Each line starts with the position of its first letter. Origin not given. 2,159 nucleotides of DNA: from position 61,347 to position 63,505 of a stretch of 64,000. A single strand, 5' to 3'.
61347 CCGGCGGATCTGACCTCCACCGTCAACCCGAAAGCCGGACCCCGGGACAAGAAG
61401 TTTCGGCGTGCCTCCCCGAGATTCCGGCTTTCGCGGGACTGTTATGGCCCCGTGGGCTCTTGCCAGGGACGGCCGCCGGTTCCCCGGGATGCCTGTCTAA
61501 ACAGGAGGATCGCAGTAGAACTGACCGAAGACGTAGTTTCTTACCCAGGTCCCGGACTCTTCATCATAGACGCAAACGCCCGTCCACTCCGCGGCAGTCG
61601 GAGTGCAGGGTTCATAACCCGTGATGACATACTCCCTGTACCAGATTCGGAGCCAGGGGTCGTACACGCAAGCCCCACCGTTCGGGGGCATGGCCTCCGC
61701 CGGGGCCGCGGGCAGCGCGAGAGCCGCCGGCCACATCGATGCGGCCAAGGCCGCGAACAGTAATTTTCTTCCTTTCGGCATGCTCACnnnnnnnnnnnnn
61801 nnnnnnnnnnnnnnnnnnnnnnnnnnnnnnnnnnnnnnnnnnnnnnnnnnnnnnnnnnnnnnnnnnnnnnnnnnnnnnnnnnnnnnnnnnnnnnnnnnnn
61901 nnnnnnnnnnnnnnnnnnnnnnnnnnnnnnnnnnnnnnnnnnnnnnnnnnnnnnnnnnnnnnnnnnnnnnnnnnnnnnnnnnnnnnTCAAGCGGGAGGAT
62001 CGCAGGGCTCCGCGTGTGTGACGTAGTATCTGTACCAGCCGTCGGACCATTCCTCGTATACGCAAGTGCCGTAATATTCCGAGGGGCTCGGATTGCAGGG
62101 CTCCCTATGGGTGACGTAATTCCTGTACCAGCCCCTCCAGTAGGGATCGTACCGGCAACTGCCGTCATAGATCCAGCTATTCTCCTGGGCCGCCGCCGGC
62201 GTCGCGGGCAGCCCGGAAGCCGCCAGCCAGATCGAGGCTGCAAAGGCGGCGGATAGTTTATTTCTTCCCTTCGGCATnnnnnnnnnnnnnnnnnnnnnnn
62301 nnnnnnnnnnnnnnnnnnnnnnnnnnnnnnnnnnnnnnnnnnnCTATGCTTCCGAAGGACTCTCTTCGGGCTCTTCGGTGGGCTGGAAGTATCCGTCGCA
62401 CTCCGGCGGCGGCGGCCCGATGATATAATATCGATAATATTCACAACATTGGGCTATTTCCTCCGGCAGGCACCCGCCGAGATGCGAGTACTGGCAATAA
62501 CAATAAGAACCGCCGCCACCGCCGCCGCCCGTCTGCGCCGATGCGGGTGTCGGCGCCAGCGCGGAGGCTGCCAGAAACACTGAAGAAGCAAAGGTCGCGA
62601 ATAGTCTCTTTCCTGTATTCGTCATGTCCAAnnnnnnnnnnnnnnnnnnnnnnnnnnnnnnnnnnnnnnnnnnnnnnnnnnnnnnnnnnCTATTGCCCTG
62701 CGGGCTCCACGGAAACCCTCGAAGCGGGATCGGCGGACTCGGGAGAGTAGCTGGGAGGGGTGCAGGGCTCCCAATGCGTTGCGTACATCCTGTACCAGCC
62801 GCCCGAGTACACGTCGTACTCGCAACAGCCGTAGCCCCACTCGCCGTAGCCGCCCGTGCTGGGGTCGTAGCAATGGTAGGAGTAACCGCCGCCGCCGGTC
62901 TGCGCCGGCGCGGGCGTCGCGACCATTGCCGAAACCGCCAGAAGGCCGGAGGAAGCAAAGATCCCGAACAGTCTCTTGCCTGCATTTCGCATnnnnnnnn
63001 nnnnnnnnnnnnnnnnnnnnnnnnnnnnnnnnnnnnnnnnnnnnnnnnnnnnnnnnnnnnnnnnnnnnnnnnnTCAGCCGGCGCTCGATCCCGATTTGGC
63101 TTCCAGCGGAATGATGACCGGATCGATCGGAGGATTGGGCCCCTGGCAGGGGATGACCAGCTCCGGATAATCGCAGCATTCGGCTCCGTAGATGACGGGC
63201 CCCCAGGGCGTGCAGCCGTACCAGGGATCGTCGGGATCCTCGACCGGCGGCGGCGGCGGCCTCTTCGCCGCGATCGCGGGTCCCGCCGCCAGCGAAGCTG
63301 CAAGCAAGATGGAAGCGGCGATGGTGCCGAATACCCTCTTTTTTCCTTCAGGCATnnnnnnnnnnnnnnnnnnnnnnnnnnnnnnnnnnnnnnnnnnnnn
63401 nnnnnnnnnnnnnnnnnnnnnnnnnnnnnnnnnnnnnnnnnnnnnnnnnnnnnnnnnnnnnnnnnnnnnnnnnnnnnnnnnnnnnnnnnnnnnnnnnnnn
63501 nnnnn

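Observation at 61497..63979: Tandem array of six secreted, probably disulfide-bonded peptides with homologous signal peptides and variable cores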

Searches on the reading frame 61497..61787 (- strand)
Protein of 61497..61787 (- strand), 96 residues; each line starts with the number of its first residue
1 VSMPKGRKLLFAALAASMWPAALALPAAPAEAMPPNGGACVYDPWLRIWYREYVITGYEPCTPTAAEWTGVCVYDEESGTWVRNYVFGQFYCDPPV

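Call 3: search_protein_families(library=pfam, proteins=[window:61497-61787:-], max_evalue=10)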
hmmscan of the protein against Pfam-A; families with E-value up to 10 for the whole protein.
window:61497-61787:- (96 aa): 0 families

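Call 4: search_protein_families(library=ncbifam, proteins=[window:61497-61787:-], max_evalue=10)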
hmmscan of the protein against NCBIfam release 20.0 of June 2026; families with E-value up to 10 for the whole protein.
window:61497-61787:- (96 aa): 1 family
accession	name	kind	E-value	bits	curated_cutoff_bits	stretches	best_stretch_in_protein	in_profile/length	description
NF005476.0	PRK07077.1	equivalog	0.24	10.6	215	1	7-39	159-191/243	phosphorylase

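Call 95: search_protein_families(library=padloc, proteins=[window:61497-61781:-], max_evalue=1)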
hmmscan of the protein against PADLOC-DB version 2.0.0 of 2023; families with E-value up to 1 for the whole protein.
window:61497-61781:- (94 aa): 0 families

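Call 96: search_protein_families(library=phrogs, proteins=[window:61497-61781:-], max_evalue=1)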
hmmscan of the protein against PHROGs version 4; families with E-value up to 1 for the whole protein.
window:61497-61781:- (94 aa): 0 families

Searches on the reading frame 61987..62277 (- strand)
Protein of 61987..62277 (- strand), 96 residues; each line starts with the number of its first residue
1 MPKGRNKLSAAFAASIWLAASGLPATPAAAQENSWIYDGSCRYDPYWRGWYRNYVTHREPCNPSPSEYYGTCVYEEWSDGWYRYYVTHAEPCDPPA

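Call 3: search_protein_families(library=pfam, proteins=[window:61987-62277:-], max_evalue=10)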
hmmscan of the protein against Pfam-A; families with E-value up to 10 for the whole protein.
window:61987-62277:- (96 aa): 1 family
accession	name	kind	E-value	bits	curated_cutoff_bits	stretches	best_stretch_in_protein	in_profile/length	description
PF12071.13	DUF3551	-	3.2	8.4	26.5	1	5-43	2-46/78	Protein of unknown function (DUF3551)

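Call 4: search_protein_families(library=ncbifam, proteins=[window:61987-62277:-], max_evalue=10)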
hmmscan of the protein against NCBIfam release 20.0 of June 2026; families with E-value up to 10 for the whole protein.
window:61987-62277:- (96 aa): 0 families

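Call 11: find_homologous_proteins(query=window:61987-62277:-, max_evalue=0.01)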
Query window:61987-62277:- (96 aa): 14 proteins with E <= 0.01 among 14 candidates.
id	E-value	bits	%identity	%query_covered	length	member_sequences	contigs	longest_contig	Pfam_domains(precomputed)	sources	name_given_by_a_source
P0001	1.1e-62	227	100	100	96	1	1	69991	-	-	-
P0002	7.2e-45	170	78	100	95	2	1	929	-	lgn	-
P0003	1.6e-43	165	78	99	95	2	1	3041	-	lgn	-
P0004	4.2e-42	161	75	100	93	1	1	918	-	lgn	-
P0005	2.5e-41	158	76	99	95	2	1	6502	-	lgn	-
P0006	3.3e-34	135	66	99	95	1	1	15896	-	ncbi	ncbi:MAG: hypothetical protein ABWX67_08300 [Allosphingosinicella sp.]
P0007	2.5e-32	129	64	99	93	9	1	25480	-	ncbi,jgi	jgi:hypothetical protein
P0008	4.1e-32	129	67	99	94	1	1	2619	-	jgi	jgi:hypothetical protein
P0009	4.5e-32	128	60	98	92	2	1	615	-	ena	-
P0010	5.0e-30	122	61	100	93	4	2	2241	-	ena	-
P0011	4.2e-29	119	63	100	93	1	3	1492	-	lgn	-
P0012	1.1e-28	117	61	100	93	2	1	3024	-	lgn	-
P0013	3.5e-26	109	59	98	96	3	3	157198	-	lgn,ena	-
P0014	6.1e-26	109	58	100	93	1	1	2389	-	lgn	-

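Call 12: find_encoding_contigs(protein=P0013, flank=6000, max_places=3)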
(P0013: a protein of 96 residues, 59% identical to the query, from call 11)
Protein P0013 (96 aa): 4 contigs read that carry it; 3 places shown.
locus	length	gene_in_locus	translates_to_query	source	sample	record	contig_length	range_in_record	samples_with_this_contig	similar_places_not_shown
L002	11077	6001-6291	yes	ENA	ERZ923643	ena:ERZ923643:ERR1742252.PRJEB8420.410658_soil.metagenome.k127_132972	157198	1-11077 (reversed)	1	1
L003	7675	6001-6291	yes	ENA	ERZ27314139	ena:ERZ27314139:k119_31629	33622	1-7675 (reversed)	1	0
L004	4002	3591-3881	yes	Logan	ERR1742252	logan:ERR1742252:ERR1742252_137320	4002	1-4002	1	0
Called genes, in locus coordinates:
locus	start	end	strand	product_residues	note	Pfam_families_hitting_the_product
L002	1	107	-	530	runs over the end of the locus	PF02142:MGS, PF01808:AICARFT_IMPCHas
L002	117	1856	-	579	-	PF07940:Hepar_II_III_C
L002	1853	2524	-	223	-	PF00834:Ribul_P_3_epim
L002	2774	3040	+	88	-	-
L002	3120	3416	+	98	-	-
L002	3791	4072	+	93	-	-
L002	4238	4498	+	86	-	-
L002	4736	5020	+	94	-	-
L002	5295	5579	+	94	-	-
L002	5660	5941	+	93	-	-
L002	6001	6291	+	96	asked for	-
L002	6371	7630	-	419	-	PF01029:NusB, PF01189:Methyltr_RsmB-F, PF13649:Methyltransf_25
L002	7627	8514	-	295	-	PF01435:Peptidase_M48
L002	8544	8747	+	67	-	PF07896:DUF1674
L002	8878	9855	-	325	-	PF01210:NAD_Gly3P_dh_N, PF07479:NAD_Gly3P_dh_C, PF20618:GPD_NAD_C_bact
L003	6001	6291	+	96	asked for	-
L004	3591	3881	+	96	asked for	-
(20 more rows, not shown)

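Call 13: find_encoding_contigs(protein=P0007, flank=6000, max_places=3)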
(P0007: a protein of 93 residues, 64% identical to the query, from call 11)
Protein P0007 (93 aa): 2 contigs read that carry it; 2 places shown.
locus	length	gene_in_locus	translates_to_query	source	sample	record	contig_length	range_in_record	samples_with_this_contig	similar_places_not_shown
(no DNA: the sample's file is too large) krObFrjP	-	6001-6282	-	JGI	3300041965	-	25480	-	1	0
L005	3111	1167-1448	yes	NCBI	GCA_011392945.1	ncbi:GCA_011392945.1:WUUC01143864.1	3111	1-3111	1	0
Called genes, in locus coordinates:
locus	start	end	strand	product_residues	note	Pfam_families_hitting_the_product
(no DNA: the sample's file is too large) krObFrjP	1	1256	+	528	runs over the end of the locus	PF01943:Polysacc_synt (weak), PF13440:Polysacc_synt_3 (weak)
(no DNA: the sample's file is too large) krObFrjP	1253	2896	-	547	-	PF02142:MGS, PF01808:AICARFT_IMPCHas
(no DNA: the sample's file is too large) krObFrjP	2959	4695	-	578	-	PF07940:Hepar_II_III_C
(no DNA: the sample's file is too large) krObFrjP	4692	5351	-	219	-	PF00834:Ribul_P_3_epim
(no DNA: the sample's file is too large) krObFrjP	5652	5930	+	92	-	-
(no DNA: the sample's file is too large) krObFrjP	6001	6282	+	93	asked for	-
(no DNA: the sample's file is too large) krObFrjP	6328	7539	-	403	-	PF01029:NusB, PF01189:Methyltr_RsmB-F, PF13649:Methyltransf_25 (weak)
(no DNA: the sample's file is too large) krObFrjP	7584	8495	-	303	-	PF01435:Peptidase_M48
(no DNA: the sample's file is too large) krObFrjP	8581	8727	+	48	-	PF07896:DUF1674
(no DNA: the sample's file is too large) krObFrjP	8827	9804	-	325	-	PF01210:NAD_Gly3P_dh_N, PF07479:NAD_Gly3P_dh_C, PF20618:GPD_NAD_C_bact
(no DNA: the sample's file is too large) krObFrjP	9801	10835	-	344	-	PF00814:TsaD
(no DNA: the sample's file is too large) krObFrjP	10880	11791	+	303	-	PF01379:Porphobil_deam, PF03900:Porphobil_deamC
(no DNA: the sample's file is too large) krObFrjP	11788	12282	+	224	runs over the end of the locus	PF02602:HEM4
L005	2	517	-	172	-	?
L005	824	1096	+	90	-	-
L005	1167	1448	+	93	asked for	-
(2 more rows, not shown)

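Call 14: find_encoding_contigs(protein=P0006, flank=6000, max_places=3)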
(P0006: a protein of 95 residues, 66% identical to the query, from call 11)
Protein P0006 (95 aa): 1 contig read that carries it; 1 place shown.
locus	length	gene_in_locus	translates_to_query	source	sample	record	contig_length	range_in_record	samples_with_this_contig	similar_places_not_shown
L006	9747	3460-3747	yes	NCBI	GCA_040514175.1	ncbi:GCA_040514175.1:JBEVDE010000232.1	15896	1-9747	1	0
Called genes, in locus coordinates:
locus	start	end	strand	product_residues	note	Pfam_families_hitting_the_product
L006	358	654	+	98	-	-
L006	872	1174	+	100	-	-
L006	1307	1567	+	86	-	-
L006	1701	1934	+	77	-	-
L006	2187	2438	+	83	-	-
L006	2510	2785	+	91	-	-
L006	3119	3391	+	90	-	-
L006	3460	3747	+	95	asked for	-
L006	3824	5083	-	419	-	PF01029:NusB, PF01189:Methyltr_RsmB-F, PF13649:Methyltransf_25 (weak)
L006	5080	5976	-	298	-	PF01435:Peptidase_M48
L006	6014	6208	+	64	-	PF07896:DUF1674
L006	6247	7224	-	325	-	PF01210:NAD_Gly3P_dh_N, PF03807:F420_oxidored (faint), PF07479:NAD_Gly3P_dh_C, PF20618:GPD_NAD_C_bact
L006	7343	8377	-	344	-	PF00814:TsaD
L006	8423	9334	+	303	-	PF01379:Porphobil_deam, PF03900:Porphobil_deamC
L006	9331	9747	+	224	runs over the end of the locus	PF02602:HEM4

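Call 30: predict_structure(alignment_id=A2)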
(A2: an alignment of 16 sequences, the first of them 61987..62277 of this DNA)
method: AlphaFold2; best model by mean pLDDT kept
length: 96 residues; sequences in the alignment: 16
mean_pLDDT: 72.1   pTM: 0.50
mean pLDDT of the five models: 72.1, 69.7, 69.0, 68.9, 58.8
residues with pLDDT >= 90: 33; 70-90: 26; 50-70: 4; < 50: 33
segments of 3 or more residues with pLDDT < 50: 3-34
pLDDT, mean of each block of 10 residues (from residue 1): 43 44 43 59 90 88 90 91 93 84
secondary structure, 60 per line:
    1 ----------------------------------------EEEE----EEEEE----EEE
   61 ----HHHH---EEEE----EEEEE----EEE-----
elements in order: E41-44 E49-53 E58-60 H65-68 E72-75 E80-84 E89-91

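Call 33: fold_search(model_id=the predicted structure, library=pdb)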
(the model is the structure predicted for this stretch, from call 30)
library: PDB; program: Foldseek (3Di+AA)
matches with E <= 10: 33; with E <= 0.001: 0
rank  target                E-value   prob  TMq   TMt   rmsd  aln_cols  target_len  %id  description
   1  3kif_C                1.8e+00  0.10  0.22  0.24  14.2        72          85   11  The crystal structures of two fragments truncated from 5-bladed beta-propeller lectin, tachylectin-2 (Lib1-B7-18 and L (released 2010-04-28)
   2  7pl2                  1.9e+00  0.08  0.20  0.06   9.1        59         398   17  Crystal structure of choline-binding module of LytB from Streptococcus pneumoniae (released 2022-09-07)
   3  7ei1_P                3.9e+00  0.13  0.20  0.07   4.1        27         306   22  Structure of Pyrococcus furiosus Cas1Cas2 complex (released 2021-11-24)
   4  8cro_E                3.9e+00  0.07  0.24  0.15   6.1        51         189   12  Cryo-EM structure of Pyrococcus furiosus transcription elongation complex (released 2024-04-17)
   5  6tjb_B                3.9e+00  0.04  0.19  0.21   9.2        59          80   14  Crystal structure of the computationally designed Cake2 protein (released 2020-05-06)
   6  7chu_A                4.4e+00  0.09  0.24  0.06   7.2        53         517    8  Geobacillus virus E2 - ORF18 (released 2021-04-14)
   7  6tjd_A                5.0e+00  0.03  0.19  0.13   8.8        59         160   14  Crystal structure of the computationally designed Cake4 protein (released 2020-05-06)
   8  8p19                  5.4e+00  0.16  0.22  0.07   1.4        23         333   13  USP28 USP domain apo (released 2024-05-22)
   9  7q9m_E                5.4e+00  0.02  0.18  0.15  13.0        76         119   17  Beta-53 fab in complex with SARS-CoV-2 beta-Spike glycoprotein (released 2021-12-15)
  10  8p14                  5.7e+00  0.15  0.20  0.06   1.3        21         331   14  USP28 USP domain in complex with Vismodegib (released 2024-05-22)
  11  6h4h_B                5.7e+00  0.15  0.22  0.05   1.4        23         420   13  Usp28 catalytic domain variant E593D in complex with UbPA (released 2019-03-27)
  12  6v45                  5.7e+00  0.03  0.18  0.12   7.6        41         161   20  Crystal structure of a Probable carnitine operon oxidoreductase caia from Brucella melitensis (released 2019-12-11)
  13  3ayh_B                6.1e+00  0.03  0.18  0.12   5.9        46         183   15  Crystal structure of the C17/25 subcomplex from S. pombe RNA Polymerase III (released 2011-07-13)
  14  6heh                  6.5e+00  0.14  0.20  0.06   1.4        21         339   14  Structure of the catalytic domain of USP28 (insertion deleted) (released 2019-03-27)
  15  8p1q_B                7.4e+00  0.13  0.22  0.06   1.4        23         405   13  USP28 in complex with FT206 (released 2024-05-22)
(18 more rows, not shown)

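Call 69: search_solved_structures(query=A2, max_evalue=10)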
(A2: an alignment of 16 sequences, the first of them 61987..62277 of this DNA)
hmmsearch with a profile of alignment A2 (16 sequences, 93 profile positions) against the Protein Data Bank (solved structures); distinct sequences matched with E-value up to 10: 1.
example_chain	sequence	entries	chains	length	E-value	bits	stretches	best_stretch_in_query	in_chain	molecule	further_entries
2v1n_A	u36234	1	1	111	0.25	15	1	48-84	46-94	PROTEIN KIN HOMOLOG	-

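Call 95: search_protein_families(library=padloc, proteins=[window:61987-62277:-], max_evalue=1)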
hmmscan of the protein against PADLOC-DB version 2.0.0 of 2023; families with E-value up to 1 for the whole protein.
window:61987-62277:- (96 aa): 0 families

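Call 96: search_protein_families(library=phrogs, proteins=[window:61987-62277:-], max_evalue=1)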
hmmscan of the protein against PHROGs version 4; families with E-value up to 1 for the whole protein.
window:61987-62277:- (96 aa): 1 family
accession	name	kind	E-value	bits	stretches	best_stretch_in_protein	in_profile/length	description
phrog_23544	-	unknown function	0.073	14.5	1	7-31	3-28/63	-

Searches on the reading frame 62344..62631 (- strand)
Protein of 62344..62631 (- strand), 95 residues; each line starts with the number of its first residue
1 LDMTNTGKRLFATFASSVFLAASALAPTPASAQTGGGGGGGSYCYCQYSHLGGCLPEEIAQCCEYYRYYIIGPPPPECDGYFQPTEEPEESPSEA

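Call 3: search_protein_families(library=pfam, proteins=[window:62344-62631:-], max_evalue=10)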
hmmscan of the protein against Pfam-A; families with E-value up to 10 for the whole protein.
window:62344-62631:- (95 aa): 1 family
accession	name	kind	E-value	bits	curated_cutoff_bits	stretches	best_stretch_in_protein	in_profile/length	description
PF07941.16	K_channel_TID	-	0.052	14.5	25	1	20-47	40-67/75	Potassium channel Kv1.4 tandem inactivation domain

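Call 4: search_protein_families(library=ncbifam, proteins=[window:62344-62631:-], max_evalue=10)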
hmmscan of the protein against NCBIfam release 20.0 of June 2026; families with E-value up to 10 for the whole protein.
window:62344-62631:- (95 aa): 0 families

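Call 95: search_protein_families(library=padloc, proteins=[window:62344-62625:-], max_evalue=1)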
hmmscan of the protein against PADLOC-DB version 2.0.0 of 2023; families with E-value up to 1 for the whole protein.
window:62344-62625:- (93 aa): 0 families

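Call 96: search_protein_families(library=phrogs, proteins=[window:62344-62625:-], max_evalue=1)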
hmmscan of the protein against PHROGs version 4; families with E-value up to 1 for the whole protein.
window:62344-62625:- (93 aa): 0 families

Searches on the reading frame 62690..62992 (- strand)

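Call 3: search_protein_families(library=pfam, proteins=[window:62690-62992:-], max_evalue=10)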
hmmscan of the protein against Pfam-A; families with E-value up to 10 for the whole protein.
window:62690-62992:- (100 aa): 1 family
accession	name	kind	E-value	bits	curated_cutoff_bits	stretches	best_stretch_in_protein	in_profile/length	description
PF10739.15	DUF2550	-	0.026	14.9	27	1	18-76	6-64/127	Protein of unknown function (DUF2550)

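Call 4: search_protein_families(library=ncbifam, proteins=[window:62690-62992:-], max_evalue=10)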
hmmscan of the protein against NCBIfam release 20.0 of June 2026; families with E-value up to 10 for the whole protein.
window:62690-62992:- (100 aa): 0 families

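Call 95: search_protein_families(library=padloc, proteins=[window:62690-62992:-], max_evalue=1)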
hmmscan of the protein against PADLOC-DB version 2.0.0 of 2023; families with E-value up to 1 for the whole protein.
window:62690-62992:- (100 aa): 0 families

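Call 96: search_protein_families(library=phrogs, proteins=[window:62690-62992:-], max_evalue=1)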
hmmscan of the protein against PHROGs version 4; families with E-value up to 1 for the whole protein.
window:62690-62992:- (100 aa): 0 families

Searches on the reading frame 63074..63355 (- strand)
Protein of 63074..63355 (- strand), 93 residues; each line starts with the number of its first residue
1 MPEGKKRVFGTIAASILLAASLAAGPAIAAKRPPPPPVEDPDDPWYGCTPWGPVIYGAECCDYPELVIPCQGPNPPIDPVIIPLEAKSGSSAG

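Call 3: search_protein_families(library=pfam, proteins=[window:63074-63355:-], max_evalue=10)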
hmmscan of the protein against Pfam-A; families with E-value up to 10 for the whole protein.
window:63074-63355:- (93 aa): 0 families

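Call 4: search_protein_families(library=ncbifam, proteins=[window:63074-63355:-], max_evalue=10)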
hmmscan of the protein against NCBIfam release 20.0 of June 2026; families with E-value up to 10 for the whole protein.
window:63074-63355:- (93 aa): 0 families

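Call 79: find_homologous_proteins(query=window:63074-63355:-, max_evalue=0.01)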
Query window:63074-63355:- (93 aa): 39 proteins with E <= 0.01 among 45 candidates.
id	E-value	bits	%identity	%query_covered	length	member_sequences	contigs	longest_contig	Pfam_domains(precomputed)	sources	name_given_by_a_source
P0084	2.2e-55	203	100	100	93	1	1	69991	-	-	-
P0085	1.9e-46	175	82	100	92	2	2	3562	-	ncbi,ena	ncbi:MAG TPA: hypothetical protein VF619_03930 [Allosphingosinicella sp.]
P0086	2.2e-46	174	92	53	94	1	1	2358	-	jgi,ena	jgi:hypothetical protein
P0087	7.8e-44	166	74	100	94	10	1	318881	-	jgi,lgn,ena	jgi:hypothetical protein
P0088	1.7e-40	155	96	30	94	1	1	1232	-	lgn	-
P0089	1.1e-39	153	80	53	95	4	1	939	-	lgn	-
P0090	2.6e-39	152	77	100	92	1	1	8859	-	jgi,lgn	jgi:hypothetical protein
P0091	4.4e-39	151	73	99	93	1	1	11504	-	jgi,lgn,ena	jgi:hypothetical protein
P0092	1.1e-34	137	75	52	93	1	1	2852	-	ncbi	-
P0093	1.0e-32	130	71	52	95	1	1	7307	-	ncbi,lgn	ncbi:MAG: hypothetical protein WBR13_08800 [Allosphingosinicella sp.]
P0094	3.0e-32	129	67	100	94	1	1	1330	-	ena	-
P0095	6.9e-32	128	67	99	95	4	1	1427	-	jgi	-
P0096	7.1e-32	128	70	57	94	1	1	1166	-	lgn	-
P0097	3.3e-31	125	63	100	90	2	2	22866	-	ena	-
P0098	2.3e-29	120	61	49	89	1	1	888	-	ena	-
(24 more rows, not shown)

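Call 94: find_related_loci(query=A6, collection=genome_contigs, flank=7000)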
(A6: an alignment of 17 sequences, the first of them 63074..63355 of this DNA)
Query A6 (93 aa) in genome_contigs; peptide patterns used: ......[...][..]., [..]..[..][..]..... (x = any residue, [..] = any of these).
512 stretches matched a pattern; 13 encode a relative of the query (tblastn E <= 1e-3); 13 distinct loci.
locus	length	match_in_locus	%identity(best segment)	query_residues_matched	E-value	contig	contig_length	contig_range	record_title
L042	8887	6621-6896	77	1-93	1e-34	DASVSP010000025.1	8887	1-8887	MAG TPA_asm: Allosphingosinicella sp. isolate SMAG_U3265 k141_68976, whole genome shotgun sequence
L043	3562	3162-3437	85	1-93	2e-27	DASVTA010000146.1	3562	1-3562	MAG TPA_asm: Allosphingosinicella sp. isolate SMAG_U3277 k141_494061, whole genome shotgun sequence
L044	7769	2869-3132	60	1-91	2e-25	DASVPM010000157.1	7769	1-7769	MAG TPA_asm: Allosphingosinicella sp. isolate SMAG_U3179 k141_132415, whole genome shotgun sequence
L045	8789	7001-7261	59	1-91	6e-25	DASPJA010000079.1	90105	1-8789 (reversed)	MAG TPA_asm: Allosphingosinicella sp. isolate SMAG_U11997 k141_566674, whole genome shotgun sequence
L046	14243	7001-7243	63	1-83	1e-23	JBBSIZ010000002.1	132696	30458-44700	MAG: Sphingomonadales bacterium isolate LS4_concoct.067 LS4_concoct.067_K_1201498_L_132696_cov_18.7580, whole genome sho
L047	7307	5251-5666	71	38-92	1e-18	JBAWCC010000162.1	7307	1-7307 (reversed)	MAG: Allosphingosinicella sp. isolate MFD05727_ilm_asm_bin24 k127_313558, whole genome shotgun sequence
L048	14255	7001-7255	58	1-88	2e-17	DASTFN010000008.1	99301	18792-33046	MAG TPA_asm: Allosphingosinicella sp. isolate SMAG_U5 k141_714300, whole genome shotgun sequence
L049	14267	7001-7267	63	1-90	5e-17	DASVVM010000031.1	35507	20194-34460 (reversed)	MAG TPA_asm: Allosphingosinicella sp. isolate SMAG_U3343 k141_111093, whole genome shotgun sequence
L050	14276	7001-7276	48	1-93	3e-15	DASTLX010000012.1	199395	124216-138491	MAG TPA_asm: Allosphingosinicella sp. isolate SMAG_U3225 k141_589117, whole genome shotgun sequence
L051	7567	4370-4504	57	45-91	4e-15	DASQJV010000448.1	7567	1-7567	MAG TPA_asm: Allosphingosinicella sp. isolate SMAG_U11895 k141_647843, whole genome shotgun sequence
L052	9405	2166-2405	65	1-80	8e-15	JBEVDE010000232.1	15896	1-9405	MAG: Allosphingosinicella sp. isolate T2R1BO.metabat2.131 T2R1BO.metabat2.131_k133_3625412, whole genome shotgun sequenc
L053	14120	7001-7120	60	45-84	2e-13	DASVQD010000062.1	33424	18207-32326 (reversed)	MAG TPA_asm: Allosphingosinicella sp. isolate SMAG_U3197 k141_210248, whole genome shotgun sequence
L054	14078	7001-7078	85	45-70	3e-13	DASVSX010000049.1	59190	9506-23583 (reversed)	MAG TPA_asm: Allosphingosinicella sp. isolate SMAG_U3273 k141_85254, whole genome shotgun sequence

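Call 95: search_protein_families(library=padloc, proteins=[window:63074-63355:-], max_evalue=1)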
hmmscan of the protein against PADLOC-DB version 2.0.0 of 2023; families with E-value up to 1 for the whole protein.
window:63074-63355:- (93 aa): 0 families

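Call 96: search_protein_families(library=phrogs, proteins=[window:63074-63355:-], max_evalue=1)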
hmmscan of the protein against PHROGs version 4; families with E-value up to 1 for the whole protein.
window:63074-63355:- (93 aa): 0 families
